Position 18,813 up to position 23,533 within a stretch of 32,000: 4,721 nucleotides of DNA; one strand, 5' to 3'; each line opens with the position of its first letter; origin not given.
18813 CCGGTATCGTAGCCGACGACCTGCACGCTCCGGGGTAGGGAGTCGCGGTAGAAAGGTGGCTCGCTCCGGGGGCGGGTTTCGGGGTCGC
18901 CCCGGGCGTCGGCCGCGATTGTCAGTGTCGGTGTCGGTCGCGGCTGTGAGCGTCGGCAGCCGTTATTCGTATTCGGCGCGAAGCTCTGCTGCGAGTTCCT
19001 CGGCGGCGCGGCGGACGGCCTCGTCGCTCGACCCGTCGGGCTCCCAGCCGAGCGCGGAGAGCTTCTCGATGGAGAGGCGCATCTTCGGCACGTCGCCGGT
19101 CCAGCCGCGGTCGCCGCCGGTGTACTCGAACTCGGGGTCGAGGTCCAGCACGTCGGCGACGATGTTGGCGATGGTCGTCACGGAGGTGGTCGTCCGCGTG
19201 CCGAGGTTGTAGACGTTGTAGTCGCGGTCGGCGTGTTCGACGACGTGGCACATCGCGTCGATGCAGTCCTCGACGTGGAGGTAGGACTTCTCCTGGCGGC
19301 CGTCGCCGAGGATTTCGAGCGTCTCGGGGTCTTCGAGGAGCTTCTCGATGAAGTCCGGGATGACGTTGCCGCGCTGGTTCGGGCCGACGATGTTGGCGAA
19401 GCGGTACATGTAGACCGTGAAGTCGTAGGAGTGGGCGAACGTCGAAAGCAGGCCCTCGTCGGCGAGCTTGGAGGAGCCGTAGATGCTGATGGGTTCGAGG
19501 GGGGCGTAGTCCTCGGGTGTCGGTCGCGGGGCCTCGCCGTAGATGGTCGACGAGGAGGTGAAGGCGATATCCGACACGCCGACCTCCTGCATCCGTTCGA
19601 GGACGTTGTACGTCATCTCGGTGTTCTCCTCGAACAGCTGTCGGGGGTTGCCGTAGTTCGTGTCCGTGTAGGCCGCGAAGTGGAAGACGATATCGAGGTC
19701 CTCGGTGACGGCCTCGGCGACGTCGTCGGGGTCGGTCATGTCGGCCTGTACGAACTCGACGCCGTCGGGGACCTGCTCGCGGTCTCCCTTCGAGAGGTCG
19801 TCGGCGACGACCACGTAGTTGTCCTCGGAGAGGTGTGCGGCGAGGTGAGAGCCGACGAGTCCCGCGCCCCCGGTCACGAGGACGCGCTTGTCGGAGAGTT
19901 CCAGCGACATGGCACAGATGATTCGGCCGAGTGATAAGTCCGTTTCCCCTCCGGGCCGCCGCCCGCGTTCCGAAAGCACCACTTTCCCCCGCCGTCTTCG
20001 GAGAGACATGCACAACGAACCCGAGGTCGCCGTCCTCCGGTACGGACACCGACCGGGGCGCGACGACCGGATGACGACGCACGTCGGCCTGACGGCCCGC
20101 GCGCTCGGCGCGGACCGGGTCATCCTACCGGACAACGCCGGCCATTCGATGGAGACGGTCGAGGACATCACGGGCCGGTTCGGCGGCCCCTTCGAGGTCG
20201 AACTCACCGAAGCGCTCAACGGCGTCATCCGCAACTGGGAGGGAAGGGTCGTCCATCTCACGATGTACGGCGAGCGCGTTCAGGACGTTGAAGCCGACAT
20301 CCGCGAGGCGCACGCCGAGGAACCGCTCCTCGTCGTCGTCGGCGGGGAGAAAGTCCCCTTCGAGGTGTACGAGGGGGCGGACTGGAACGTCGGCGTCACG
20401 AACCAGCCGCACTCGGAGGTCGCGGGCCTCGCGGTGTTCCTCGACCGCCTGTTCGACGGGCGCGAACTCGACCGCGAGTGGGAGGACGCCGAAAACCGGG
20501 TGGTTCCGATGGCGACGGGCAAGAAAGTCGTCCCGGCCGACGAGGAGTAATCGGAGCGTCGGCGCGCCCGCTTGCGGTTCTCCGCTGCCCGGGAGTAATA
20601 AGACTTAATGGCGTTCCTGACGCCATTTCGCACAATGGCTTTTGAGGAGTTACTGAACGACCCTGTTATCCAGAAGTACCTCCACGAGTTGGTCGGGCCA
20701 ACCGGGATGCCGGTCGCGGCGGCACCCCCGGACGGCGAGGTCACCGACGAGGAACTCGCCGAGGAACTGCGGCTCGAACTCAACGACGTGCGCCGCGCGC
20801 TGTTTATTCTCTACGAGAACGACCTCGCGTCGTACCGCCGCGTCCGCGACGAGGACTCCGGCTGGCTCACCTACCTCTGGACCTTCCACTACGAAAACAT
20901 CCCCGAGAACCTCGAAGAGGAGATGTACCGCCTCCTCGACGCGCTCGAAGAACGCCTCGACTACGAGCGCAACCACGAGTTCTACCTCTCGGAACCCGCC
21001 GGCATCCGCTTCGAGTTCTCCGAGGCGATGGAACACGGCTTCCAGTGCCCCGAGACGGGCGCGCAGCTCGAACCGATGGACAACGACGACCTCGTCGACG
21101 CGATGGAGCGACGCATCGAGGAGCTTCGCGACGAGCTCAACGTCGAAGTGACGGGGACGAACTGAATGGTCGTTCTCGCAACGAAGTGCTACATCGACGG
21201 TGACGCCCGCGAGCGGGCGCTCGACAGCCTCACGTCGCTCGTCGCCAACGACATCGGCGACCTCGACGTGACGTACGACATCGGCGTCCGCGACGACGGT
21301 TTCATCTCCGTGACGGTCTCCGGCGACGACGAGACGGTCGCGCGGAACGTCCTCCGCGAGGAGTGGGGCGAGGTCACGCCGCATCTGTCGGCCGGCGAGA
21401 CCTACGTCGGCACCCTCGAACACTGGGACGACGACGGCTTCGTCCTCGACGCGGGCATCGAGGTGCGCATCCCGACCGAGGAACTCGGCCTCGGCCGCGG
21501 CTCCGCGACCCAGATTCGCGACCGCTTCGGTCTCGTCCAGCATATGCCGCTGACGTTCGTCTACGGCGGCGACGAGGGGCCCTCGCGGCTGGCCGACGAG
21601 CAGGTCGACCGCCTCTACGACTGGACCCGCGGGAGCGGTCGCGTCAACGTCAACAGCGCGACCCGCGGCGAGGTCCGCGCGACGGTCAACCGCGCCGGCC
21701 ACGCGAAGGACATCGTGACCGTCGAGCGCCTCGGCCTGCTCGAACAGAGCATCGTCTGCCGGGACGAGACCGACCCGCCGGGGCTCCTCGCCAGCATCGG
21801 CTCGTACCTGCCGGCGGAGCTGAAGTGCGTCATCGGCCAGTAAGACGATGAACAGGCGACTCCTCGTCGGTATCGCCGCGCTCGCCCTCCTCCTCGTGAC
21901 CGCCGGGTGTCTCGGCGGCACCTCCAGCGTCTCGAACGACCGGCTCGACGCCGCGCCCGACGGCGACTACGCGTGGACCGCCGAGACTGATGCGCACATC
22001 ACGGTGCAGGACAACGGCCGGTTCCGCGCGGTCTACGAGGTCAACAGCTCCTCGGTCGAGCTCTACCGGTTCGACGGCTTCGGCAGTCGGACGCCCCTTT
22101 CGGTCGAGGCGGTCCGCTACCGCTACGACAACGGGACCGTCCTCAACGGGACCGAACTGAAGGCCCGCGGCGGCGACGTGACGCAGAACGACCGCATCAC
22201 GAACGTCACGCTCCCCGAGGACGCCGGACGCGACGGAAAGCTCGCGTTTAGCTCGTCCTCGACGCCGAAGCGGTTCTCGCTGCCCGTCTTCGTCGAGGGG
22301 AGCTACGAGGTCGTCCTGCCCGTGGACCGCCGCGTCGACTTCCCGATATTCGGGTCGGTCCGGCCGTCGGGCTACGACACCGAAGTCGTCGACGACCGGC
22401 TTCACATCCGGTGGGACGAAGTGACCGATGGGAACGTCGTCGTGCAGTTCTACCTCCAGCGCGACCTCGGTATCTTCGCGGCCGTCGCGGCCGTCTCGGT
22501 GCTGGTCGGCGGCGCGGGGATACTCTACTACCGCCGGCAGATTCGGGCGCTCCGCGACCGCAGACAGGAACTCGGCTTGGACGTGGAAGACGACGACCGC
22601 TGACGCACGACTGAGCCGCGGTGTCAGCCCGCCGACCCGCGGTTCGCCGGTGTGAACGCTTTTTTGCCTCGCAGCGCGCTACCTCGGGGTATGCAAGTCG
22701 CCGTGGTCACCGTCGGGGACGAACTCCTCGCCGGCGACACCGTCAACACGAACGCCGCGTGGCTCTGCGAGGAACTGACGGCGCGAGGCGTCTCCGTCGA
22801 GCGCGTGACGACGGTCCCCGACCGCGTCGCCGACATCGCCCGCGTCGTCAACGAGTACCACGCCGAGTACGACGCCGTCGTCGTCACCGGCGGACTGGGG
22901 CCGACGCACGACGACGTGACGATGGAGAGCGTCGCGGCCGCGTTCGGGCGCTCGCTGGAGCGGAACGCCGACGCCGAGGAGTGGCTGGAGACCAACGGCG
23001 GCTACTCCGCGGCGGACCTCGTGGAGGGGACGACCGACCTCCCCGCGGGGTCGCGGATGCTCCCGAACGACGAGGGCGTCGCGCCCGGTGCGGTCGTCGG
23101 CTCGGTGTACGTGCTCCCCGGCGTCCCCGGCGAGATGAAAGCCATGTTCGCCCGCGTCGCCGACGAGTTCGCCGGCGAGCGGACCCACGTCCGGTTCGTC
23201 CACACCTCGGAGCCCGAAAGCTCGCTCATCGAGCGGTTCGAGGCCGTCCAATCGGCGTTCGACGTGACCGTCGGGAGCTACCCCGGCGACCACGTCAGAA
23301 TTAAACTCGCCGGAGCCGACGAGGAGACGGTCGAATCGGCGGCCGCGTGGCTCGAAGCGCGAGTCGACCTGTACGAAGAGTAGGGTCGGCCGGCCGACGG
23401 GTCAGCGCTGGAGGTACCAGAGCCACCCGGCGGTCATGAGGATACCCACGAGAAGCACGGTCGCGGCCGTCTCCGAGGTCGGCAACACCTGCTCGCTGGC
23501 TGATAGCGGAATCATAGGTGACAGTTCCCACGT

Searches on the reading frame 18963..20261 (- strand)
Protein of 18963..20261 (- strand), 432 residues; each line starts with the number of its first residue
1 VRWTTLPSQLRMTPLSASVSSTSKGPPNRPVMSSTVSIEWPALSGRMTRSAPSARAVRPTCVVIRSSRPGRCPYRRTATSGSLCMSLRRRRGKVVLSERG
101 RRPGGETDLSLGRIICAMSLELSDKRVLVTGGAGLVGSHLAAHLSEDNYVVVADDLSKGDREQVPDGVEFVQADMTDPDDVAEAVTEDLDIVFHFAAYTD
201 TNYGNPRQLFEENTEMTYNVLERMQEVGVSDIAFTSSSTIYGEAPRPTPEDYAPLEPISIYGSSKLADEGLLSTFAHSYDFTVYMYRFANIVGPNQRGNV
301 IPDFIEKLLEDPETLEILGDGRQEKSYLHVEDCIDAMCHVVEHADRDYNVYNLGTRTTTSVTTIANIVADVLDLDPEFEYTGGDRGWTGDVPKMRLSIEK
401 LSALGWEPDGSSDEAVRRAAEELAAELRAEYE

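Call 38: search_protein_families(library=pfam, proteins=[window:18963-20261:-], max_evalue=0.001)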
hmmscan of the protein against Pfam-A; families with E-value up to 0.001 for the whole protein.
window:18963-20261:- (432 aa): 10 families
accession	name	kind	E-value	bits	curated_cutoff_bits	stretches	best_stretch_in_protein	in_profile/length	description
PF01370.27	Epimerase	-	4.4e-50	170.8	20.9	1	127-354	1-240/240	NAD dependent epimerase/dehydratase family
PF16363.11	GDP_Man_Dehyd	-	7.1e-36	124.8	27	1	128-374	1-268/332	GDP-mannose 4,6 dehydratase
PF04321.23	RmlD_sub_bind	-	2.2e-19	70.1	27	1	126-376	2-235/287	RmlD substrate binding domain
PF13460.12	NAD_binding_10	-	4.2e-12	46.8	27.2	1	131-252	1-113/184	NAD(P)H-binding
PF02719.21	Polysacc_synt_2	-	5.8e-11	42.5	20.2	1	127-315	1-192/293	Polysaccharide biosynthesis protein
PF01073.25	3Beta_HSD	-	8.2e-11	41.9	22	1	128-243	1-122/280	3-beta hydroxysteroid dehydrogenase/isomerase family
PF07993.18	NAD_binding_4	-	1.5e-06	28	20.1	1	163-299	58-215/258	Male sterility protein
PF05368.20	NmrA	-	6e-05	23.2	27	1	124-197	2-78/298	NmrA-like family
PF02254.24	TrkA_N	-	0.00019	22.1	23.8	1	132-193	5-67/116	TrkA-N domain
PF00106.31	adh_short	-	0.00027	20.9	26.6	0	125-237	1-136/195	short chain dehydrogenase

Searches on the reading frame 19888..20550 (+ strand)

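Call 76: search_protein_families(library=pfam, proteins=[window:19888-20550:+], max_evalue=0.001)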
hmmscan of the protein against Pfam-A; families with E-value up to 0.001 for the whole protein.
window:19888-20550:+ (220 aa): 1 family
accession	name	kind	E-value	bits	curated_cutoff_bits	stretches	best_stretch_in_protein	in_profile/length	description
PF01994.21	Trm56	-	5.9e-48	162.1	25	1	98-215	1-119/119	tRNA ribose 2'-O-methyltransferase, aTrm56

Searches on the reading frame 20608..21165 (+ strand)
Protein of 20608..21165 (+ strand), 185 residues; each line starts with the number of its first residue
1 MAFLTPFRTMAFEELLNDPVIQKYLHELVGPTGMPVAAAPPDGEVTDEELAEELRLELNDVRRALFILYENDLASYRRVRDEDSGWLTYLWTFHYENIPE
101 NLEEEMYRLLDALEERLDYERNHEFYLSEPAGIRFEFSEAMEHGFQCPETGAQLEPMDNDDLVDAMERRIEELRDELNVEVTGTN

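Call 38: search_protein_families(library=pfam, proteins=[window:20608-21165:+], max_evalue=0.001)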
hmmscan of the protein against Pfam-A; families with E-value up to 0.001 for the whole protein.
window:20608-21165:+ (185 aa): 1 family
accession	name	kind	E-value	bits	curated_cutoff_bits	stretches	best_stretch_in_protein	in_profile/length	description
PF02002.24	TFIIE_alpha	-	4.4e-20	71.9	22.9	1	42-122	25-105/105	TFIIE alpha subunit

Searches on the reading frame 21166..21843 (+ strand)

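Call 39: search_protein_families(library=pfam, proteins=[window:21166-21843:+], max_evalue=0.001)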
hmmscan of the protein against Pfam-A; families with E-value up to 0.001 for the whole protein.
window:21166-21843:+ (225 aa): 3 families
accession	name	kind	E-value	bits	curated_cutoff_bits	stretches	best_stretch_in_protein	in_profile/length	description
PF24873.1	DUF2110_C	-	4.6e-35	119.5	23.2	1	158-223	2-67/67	DUF2110 C-terminal domain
PF09883.16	DUF2110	-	1.7e-32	112.1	23.2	1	75-154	2-87/87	DUF2110 central domain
PF24872.1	DUF2110_N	-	2.7e-32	111.2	28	1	1-73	1-72/72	DUF2110 N-terminal domain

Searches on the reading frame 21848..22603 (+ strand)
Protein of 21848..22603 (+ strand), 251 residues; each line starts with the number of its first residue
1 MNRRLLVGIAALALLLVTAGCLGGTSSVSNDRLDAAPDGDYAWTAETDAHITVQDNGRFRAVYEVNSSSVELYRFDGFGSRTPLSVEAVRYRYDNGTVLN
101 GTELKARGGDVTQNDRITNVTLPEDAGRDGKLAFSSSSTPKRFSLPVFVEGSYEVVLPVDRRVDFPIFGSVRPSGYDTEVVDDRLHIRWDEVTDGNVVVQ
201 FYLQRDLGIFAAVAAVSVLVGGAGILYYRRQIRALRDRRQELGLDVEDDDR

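Call 39: search_protein_families(library=pfam, proteins=[window:21848-22603:+], max_evalue=0.001)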
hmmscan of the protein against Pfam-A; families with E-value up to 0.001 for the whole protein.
window:21848-22603:+ (251 aa): 1 family
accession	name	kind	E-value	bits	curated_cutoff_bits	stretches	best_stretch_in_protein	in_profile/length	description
PF19119.5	DUF5803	-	3.2e-81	272.1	25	1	46-247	2-196/196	Family of unknown function (DUF5803)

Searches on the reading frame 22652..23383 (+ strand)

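Call 39: search_protein_families(library=pfam, proteins=[window:22652-23383:+], max_evalue=0.001)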
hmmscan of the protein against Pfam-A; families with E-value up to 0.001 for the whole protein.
window:22652-23383:+ (243 aa): 2 families
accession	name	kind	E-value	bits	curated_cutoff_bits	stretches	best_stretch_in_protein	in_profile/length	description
PF00994.29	MoCF_biosynth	-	8.1e-35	120.1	26.6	1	17-170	1-138/144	Probable molybdopterin binding domain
PF24102.1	FLAD1_M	-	5.3e-08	33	27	1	178-238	2-69/78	FAD synthase, middle domain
